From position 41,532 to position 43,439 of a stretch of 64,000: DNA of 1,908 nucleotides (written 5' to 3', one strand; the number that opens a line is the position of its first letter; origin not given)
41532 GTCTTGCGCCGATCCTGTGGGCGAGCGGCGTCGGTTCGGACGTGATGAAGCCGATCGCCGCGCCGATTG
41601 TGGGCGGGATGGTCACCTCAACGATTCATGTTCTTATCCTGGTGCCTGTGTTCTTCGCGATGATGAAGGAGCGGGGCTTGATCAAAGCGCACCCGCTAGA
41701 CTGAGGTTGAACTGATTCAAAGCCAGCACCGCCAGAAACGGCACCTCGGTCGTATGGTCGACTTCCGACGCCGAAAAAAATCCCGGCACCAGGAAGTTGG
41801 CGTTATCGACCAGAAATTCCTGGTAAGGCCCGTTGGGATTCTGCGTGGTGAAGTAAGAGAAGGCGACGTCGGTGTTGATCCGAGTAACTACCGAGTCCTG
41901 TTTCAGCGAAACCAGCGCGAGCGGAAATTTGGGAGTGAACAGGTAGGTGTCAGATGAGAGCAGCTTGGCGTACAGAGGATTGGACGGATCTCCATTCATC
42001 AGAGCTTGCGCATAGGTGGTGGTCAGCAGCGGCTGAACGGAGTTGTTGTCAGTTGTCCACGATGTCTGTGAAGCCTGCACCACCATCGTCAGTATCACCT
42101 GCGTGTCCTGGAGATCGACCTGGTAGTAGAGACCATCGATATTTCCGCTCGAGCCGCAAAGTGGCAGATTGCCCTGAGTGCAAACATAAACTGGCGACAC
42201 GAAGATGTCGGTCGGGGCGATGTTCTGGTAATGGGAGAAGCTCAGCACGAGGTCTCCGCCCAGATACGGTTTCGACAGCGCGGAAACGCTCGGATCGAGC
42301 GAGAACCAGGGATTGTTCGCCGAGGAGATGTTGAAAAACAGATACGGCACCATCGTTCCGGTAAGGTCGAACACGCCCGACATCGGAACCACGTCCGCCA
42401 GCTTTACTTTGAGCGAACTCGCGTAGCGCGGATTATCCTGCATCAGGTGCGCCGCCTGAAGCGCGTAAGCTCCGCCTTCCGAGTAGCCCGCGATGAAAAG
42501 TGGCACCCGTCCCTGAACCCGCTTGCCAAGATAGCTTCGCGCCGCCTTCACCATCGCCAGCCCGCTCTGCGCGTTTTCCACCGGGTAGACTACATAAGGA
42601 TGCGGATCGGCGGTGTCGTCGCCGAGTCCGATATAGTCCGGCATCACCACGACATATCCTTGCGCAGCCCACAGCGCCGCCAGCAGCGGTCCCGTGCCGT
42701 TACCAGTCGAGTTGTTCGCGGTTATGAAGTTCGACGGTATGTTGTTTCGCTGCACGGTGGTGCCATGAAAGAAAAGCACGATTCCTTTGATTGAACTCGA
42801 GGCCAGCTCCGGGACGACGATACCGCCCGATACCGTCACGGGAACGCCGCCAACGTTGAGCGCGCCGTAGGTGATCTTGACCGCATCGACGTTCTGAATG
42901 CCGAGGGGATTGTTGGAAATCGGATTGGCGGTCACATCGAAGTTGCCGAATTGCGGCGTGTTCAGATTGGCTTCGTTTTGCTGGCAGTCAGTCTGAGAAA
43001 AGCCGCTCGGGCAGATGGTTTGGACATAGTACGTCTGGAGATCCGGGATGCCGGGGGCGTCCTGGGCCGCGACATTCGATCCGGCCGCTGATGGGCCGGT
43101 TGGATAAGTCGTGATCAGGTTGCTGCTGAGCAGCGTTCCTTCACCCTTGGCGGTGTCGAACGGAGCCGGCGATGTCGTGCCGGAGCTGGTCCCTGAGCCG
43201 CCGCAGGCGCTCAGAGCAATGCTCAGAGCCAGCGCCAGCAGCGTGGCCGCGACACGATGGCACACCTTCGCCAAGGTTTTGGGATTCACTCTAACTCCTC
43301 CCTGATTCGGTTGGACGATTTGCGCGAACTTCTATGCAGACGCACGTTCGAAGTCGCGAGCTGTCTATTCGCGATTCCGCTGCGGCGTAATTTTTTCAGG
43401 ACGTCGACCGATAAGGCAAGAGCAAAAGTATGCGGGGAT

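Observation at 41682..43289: A low-GC, compositionally foreign lipase lipoprotein gene convergently overlaps the end of the RND pump gene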

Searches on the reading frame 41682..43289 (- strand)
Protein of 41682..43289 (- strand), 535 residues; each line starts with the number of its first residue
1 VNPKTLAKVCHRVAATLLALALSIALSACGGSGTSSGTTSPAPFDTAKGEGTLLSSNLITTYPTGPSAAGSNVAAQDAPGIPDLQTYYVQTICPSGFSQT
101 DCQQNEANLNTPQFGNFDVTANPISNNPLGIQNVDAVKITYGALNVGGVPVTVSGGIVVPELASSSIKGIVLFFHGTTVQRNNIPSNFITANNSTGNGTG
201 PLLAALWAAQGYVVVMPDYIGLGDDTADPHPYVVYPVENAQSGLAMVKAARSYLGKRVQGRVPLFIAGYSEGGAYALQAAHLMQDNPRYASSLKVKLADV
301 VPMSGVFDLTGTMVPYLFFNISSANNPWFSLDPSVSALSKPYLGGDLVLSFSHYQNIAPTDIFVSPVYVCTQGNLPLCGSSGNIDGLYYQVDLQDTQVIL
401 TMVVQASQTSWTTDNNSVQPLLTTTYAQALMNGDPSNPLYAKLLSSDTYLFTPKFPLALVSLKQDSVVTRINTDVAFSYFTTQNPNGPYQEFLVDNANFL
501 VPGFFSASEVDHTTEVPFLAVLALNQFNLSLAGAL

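Call 6: search_protein_families(library=pfam, proteins=[window:41682-43289:-], max_evalue=0.01)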
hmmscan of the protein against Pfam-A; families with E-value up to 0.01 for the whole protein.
window:41682-43289:- (535 aa): 3 families
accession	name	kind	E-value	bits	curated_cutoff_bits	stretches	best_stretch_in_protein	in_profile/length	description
PF03583.20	LIP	-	3.5e-06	27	23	1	209-310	24-114/286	Secretory lipase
PF12697.13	Abhydrolase_6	-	4.4e-05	24.7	26.3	1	171-310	1-94/217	Alpha/beta hydrolase family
PF12146.15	Hydrolase_4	-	0.0024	17.7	27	1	203-285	23-99/239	Serine aminopeptidase, S33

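Call 7: search_protein_families(library=ncbifam, proteins=[window:41682-43289:-], max_evalue=0.01)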
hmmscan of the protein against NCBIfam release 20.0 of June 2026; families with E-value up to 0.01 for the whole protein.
window:41682-43289:- (535 aa): 1 family
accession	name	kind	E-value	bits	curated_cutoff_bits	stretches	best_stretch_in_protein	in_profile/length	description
NF058665.1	HaHSL_fam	equivalog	0.0034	16.8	320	1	246-311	113-173/260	hormone-sensitive lipase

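Call 9: find_homologous_proteins(query=window:41682-43289:-)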
Query window:41682-43289:- (535 aa): 139 proteins with E <= 0.001 among 8000 candidates; the best 120 are listed.
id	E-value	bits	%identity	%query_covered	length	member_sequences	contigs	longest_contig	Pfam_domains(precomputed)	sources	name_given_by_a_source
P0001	0.0e+0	1190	100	100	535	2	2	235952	PF03583.21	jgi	-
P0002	1.6e-295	999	83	100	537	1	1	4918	PF12697.14,PF03583.21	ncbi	-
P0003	3.9e-259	879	73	98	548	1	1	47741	PF03583.21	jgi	jgi:hypothetical protein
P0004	6.3e-253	858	75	97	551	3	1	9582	PF03583.21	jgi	-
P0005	4.3e-248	842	72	98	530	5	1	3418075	PF03583.21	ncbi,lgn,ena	-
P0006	1.1e-241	821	70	98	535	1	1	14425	PF03583.21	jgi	jgi:hypothetical protein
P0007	2.3e-236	803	70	96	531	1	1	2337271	PF03583.21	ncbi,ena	-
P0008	1.6e-233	794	66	98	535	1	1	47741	-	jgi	jgi:hypothetical protein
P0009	8.1e-226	769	67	96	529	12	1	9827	-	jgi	jgi:hypothetical protein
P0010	8.2e-217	739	68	92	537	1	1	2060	PF03583.21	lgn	-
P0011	3.1e-215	734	66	96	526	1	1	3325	PF03583.21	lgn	-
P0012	8.4e-215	732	65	98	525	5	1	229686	PF03583.21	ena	-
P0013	4.0e-213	727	66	95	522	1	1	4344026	PF03583.21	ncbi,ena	-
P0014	5.8e-213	726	66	91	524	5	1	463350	PF03583.21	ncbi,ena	-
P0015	6.9e-211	719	65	96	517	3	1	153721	PF03583.21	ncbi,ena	-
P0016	1.1e-210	719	66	96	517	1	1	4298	PF03583.21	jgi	jgi:Alpha/beta hydrolase family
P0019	4.1e-208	710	63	98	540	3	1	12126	PF03583.21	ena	-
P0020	8.1e-208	709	76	77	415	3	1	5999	PF03583.21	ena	-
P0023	9.7e-204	696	65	91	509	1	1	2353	PF03583.21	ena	-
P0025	2.1e-202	691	62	98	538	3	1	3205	PF03583.21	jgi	jgi:hypothetical protein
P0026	7.7e-202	690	70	83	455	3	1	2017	PF03583.21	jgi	jgi:hypothetical protein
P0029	9.9e-195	666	59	97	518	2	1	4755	PF03583.21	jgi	-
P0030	6.7e-194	663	61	97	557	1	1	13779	PF03583.21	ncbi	ncbi:MAG: lipase family protein [Candidatus Binataceae bacterium]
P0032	3.9e-193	661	61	91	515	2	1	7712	PF03583.21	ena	-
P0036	1.8e-190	652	58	95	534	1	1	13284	PF03583.21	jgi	jgi:Secretory lipase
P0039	6.7e-188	644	60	91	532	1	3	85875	PF03583.21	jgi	jgi:hypothetical protein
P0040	3.2e-186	638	62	91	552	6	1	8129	PF03583.21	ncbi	-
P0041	1.3e-185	636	59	96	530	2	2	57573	PF03583.21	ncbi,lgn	-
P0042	1.1e-183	630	62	91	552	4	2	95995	PF03583.21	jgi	-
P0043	3.1e-183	628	59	90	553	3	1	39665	PF03583.21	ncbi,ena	-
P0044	1.1e-182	626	57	96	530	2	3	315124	PF03583.21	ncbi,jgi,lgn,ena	-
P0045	1.3e-181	623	58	98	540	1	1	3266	PF03583.21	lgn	-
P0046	3.7e-181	621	56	99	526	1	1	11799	PF03583.21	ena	-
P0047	5.2e-181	621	59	92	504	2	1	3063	PF03583.21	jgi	-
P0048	6.8e-181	620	60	91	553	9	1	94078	PF03583.21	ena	-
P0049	1.5e-180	619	56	98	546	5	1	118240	PF03583.21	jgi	-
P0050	1.6e-180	619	60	92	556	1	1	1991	PF03583.21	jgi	jgi:hypothetical protein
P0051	2.6e-180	619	57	98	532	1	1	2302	PF03583.21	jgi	jgi:hypothetical protein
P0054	1.0e-176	607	59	91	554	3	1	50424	PF03583.21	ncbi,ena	-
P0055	1.5e-176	606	57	98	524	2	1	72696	PF03583.21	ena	-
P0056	4.4e-176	605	57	98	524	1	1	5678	PF03583.21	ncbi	-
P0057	1.1e-175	603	56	97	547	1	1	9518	PF03583.21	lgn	-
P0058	4.5e-175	601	81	62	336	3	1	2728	PF03583.21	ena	-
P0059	3.0e-172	592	58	87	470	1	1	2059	PF03583.21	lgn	-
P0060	7.3e-168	577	57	90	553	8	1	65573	PF03583.21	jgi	jgi:hypothetical protein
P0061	8.1e-168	577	57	91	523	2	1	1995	PF03583.21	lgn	-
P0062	1.1e-167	577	56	94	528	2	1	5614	PF03583.21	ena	-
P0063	5.6e-167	575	56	93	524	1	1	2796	PF03583.21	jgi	jgi:hypothetical protein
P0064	6.4e-166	571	55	95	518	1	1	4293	PF03583.21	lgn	-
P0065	8.1e-166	571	52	99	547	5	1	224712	PF03583.21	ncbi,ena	-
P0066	6.7e-165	568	58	84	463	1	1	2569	PF03583.21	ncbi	-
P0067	1.1e-164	567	53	98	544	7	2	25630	PF03583.21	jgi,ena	-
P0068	8.2e-164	564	53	96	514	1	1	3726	PF03583.21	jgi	jgi:hypothetical protein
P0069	1.4e-163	563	55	95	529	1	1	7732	PF03583.21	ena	-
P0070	2.1e-163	563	55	94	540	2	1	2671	PF03583.21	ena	-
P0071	2.7e-162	559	55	93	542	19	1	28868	PF03583.21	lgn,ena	-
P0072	3.4e-161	555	55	93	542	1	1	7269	PF03583.21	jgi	jgi:hypothetical protein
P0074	8.2e-161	554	52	96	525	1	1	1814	PF03583.21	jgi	jgi:hypothetical protein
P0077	9.0e-160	551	51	97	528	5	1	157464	PF03583.21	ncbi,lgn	ncbi:MAG: hypothetical protein WA708_07650 [Acidobacteriaceae bacterium]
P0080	2.5e-158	546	54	96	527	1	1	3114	PF03583.21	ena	-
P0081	2.5e-158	546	52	97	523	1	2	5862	PF03583.21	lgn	-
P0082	3.4e-158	546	52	96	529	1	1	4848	PF03583.21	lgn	-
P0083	5.9e-158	545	54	96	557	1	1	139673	PF03583.21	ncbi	-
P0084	1.8e-157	543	51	99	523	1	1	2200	PF03583.21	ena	-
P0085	4.2e-157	542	55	91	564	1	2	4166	PF03583.21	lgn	-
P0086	1.1e-156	541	53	91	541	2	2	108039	PF03583.21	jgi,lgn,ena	-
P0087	1.2e-156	540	51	94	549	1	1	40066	PF03583.21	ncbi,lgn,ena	ncbi:MAG: lipase family protein [Candidatus Binataceae bacterium]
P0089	8.3e-156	538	53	91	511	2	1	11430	PF03583.21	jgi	jgi:Secretory lipase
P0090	1.4e-155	537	53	94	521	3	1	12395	PF03583.21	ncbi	-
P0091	1.6e-155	537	53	91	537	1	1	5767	PF03583.21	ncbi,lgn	ncbi:MAG: lipase family protein [Acidobacteriaceae bacterium]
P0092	1.0e-154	534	52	95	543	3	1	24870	PF03583.21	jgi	jgi:hypothetical protein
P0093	1.4e-154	534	53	92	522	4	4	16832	PF03583.21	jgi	jgi:hypothetical protein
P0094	2.8e-154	533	51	94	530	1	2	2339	PF03583.21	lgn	-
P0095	1.8e-153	530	52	91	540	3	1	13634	PF03583.21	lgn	-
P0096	3.4e-153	529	54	89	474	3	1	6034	PF03583.21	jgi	jgi:hypothetical protein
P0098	9.6e-153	528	51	98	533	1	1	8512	PF03583.21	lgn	-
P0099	6.4e-151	522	52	93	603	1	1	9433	PF03583.21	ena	-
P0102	1.3e-148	514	52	91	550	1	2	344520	PF03583.21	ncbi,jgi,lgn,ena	-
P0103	1.1e-147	511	51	91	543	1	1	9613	PF03583.21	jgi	jgi:hypothetical protein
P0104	6.8e-147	508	50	98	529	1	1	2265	PF03583.21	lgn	-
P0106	1.5e-145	504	50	96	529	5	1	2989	PF03583.21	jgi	jgi:hypothetical protein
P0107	2.6e-145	503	55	83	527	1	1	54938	PF03583.21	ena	-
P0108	9.0e-145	501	51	93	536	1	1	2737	PF03583.21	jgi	jgi:hypothetical protein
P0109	4.9e-143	496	51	83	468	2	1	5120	PF03583.21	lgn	-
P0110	5.0e-130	453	51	88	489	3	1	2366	PF03583.21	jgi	jgi:hypothetical protein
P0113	2.0e-112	395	51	70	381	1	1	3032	PF03583.21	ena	-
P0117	8.7e-48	181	31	83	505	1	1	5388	PF03583.21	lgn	-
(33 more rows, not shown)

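Call 10: find_related_loci(query=window:41682-43289:-, collection=genome_contigs, flank=8000)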
Query window:41682-43289:- (535 aa) in genome_contigs; peptide patterns used: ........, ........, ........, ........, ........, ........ (x = any residue, [..] = any of these).
159 stretches matched a pattern; 66 encode a relative of the query (tblastn E <= 1e-3); 65 distinct loci.
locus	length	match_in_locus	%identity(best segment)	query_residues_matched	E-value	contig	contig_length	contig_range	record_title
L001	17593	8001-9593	71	4-530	0e+0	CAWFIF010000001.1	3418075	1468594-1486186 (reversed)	MAG: uncultured delta proteobacterium isolate MFD02248.bin.1.46 genome assembly, contig: contig_107, whole genome shotgu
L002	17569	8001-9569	65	6-529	0e+0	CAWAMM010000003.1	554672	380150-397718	MAG: uncultured delta proteobacterium isolate MFD01716.bin.1.24 genome assembly, contig: contig_31761, whole genome shot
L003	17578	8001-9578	64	12-529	0e+0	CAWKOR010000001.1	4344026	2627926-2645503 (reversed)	MAG: uncultured delta proteobacterium isolate MFD04944.bin.1.36 genome assembly, contig: contig_15114, whole genome shot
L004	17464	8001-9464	66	41-529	0e+0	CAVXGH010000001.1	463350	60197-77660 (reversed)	MAG: uncultured delta proteobacterium isolate MFD05512.bin.1.184 genome assembly, contig: contig_12666, whole genome sho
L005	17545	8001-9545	65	17-529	0e+0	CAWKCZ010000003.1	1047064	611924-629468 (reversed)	MAG: uncultured delta proteobacterium isolate MFD05502.bin.2.98 genome assembly, contig: contig_23612, whole genome shot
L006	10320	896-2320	60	45-528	0e+0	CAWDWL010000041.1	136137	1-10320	MAG: uncultured proteobacterium isolate MFD05705.bin.1.215 genome assembly, contig: contig_73128, whole genome shotgun s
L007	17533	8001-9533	59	16-528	0e+0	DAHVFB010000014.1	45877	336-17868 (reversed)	MAG TPA_asm: Deltaproteobacteria bacterium isolate clean291 NODE_14_length_45877_cov_6.383169, whole genome shotgun sequ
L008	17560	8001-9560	57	7-534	0e+0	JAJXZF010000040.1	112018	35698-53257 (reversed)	MAG: Deltaproteobacteria bacterium isolate BP7.bin41 NODE_174_length_112018_cov_4.646960, whole genome shotgun sequence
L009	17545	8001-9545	57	6-528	1e-180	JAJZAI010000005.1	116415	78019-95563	MAG: Deltaproteobacteria bacterium isolate FK5.bin90 NODE_132_length_116415_cov_2.334936, whole genome shotgun sequence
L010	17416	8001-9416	57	47-528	1e-171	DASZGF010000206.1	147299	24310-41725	MAG TPA_asm: Candidatus Binataceae bacterium isolate SMAG_U6541 k141_4201401, whole genome shotgun sequence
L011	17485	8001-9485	55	29-528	2e-169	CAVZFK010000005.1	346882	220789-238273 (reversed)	MAG: uncultured Acidobacteriota bacterium isolate MFD05705.bin.3.69 genome assembly, contig: contig_27199, whole genome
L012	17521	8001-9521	54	17-528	6e-164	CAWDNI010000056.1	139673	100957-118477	MAG: uncultured Acidobacteriaceae bacterium isolate MFD09603.bin.2.275 genome assembly, contig: contig_78930, whole geno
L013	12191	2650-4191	53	9-517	9e-163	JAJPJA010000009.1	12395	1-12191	MAG: Proteobacteria bacterium isolate Centralia_MAG_399 k107_79044, whole genome shotgun sequence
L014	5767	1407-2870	53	44-531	7e-162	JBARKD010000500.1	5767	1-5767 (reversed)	MAG: Acidobacteriaceae bacterium isolate MFD06234_ilm_asm_bin117 k127_535445, whole genome shotgun sequence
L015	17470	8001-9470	52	44-530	5e-158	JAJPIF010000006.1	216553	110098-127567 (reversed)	MAG: Proteobacteria bacterium isolate Centralia_MAG_278 k107_29290570, whole genome shotgun sequence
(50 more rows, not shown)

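Call 13: find_encoding_contigs(protein=P0002, flank=10000, max_places=4)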
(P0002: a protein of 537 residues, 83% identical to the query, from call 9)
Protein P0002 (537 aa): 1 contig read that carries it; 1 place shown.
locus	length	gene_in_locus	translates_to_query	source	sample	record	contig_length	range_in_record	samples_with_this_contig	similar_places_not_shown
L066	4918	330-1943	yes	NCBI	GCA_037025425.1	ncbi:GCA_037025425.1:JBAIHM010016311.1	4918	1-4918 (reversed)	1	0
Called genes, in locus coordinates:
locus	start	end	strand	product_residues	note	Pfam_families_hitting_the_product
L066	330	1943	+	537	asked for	PF12697:Abhydrolase_6 (weak), PF03583:LIP (weak)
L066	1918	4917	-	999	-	?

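Call 14: find_encoding_contigs(protein=P0003, flank=10000, max_places=4)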
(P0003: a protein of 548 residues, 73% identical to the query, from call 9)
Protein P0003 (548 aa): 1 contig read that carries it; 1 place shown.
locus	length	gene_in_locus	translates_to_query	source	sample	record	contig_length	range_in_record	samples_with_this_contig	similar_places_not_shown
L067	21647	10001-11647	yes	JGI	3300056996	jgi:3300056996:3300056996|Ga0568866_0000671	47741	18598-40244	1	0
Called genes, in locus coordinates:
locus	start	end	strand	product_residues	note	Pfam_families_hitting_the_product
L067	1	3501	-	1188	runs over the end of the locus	-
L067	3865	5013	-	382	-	PF04909:Amidohydro_2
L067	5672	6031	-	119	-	-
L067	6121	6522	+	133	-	PF00903:Glyoxalase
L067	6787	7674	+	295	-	PF00581:Rhodanese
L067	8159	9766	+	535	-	-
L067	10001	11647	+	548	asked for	PF03583:LIP (weak)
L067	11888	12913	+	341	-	PF04542:Sigma70_r2, PF04545:Sigma70_r4 (weak), PF08281:Sigma70_r4_2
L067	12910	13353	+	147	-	PF08327:AHSA1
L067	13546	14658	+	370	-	PF00478:IMPDH (faint), PF03060:NMO, PF01070:FMN_dh (weak), PF01180:DHO_dh (weak)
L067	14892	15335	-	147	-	PF13411:MerR_1, PF00376:MerR, PF09278:MerR-DNA-bind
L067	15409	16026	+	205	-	PF02353:CMAS (weak), PF13489:Methyltransf_23 (weak), PF13847:Methyltransf_31, PF08241:Methyltransf_11, PF08242:Methyltransf_12, PF13649:Methyltransf_25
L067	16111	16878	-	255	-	PF01209:Ubie_methyltran, PF05175:MTS (weak), PF13489:Methyltransf_23, PF13847:Methyltransf_31, PF08241:Methyltransf_11, PF08242:Methyltransf_12, PF13649:Methyltransf_25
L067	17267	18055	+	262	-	PF00561:Abhydrolase_1, PF12146:Hydrolase_4, PF12697:Abhydrolase_6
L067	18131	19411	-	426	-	-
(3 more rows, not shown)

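Call 15: find_encoding_contigs(protein=P0004, flank=10000, max_places=4)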
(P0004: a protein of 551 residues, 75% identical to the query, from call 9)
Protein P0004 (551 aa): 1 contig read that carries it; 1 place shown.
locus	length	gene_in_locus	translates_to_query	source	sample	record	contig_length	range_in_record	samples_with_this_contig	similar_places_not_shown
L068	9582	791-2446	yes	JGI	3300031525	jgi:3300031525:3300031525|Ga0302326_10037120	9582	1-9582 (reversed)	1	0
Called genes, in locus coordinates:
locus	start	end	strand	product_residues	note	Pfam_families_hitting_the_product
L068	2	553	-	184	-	?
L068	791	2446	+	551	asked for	PF03583:LIP (weak)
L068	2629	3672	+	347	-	PF00296:Bac_luciferase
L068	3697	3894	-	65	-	PF07927:HicA_toxin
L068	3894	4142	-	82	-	PF08972:DUF1902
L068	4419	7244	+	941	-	PF00133:tRNA-synt_1, PF09334:tRNA-synt_1g (weak), PF08264:Anticodon_1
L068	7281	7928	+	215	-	PF01252:Peptidase_A8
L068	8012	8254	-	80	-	PF13384:HTH_23 (faint), PF12728:HTH_17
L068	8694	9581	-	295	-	?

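Call 21: search_solved_structures(query=window:41682-43289:-, max_evalue=1, show_alignments=2)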
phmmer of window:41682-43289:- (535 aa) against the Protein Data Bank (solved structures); distinct sequences matched with E-value up to 1: 4.
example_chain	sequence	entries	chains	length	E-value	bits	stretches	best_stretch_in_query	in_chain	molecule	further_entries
4ezi_A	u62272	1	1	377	8.9e-15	57.4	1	136-277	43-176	Uncharacterized protein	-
3h2h_A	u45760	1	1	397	3.4e-12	48.9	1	133-329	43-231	esterase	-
3h2g_A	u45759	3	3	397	7.1e-12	47.9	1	133-312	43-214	esterase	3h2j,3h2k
3h2i_A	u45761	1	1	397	8e-12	47.7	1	133-312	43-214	esterase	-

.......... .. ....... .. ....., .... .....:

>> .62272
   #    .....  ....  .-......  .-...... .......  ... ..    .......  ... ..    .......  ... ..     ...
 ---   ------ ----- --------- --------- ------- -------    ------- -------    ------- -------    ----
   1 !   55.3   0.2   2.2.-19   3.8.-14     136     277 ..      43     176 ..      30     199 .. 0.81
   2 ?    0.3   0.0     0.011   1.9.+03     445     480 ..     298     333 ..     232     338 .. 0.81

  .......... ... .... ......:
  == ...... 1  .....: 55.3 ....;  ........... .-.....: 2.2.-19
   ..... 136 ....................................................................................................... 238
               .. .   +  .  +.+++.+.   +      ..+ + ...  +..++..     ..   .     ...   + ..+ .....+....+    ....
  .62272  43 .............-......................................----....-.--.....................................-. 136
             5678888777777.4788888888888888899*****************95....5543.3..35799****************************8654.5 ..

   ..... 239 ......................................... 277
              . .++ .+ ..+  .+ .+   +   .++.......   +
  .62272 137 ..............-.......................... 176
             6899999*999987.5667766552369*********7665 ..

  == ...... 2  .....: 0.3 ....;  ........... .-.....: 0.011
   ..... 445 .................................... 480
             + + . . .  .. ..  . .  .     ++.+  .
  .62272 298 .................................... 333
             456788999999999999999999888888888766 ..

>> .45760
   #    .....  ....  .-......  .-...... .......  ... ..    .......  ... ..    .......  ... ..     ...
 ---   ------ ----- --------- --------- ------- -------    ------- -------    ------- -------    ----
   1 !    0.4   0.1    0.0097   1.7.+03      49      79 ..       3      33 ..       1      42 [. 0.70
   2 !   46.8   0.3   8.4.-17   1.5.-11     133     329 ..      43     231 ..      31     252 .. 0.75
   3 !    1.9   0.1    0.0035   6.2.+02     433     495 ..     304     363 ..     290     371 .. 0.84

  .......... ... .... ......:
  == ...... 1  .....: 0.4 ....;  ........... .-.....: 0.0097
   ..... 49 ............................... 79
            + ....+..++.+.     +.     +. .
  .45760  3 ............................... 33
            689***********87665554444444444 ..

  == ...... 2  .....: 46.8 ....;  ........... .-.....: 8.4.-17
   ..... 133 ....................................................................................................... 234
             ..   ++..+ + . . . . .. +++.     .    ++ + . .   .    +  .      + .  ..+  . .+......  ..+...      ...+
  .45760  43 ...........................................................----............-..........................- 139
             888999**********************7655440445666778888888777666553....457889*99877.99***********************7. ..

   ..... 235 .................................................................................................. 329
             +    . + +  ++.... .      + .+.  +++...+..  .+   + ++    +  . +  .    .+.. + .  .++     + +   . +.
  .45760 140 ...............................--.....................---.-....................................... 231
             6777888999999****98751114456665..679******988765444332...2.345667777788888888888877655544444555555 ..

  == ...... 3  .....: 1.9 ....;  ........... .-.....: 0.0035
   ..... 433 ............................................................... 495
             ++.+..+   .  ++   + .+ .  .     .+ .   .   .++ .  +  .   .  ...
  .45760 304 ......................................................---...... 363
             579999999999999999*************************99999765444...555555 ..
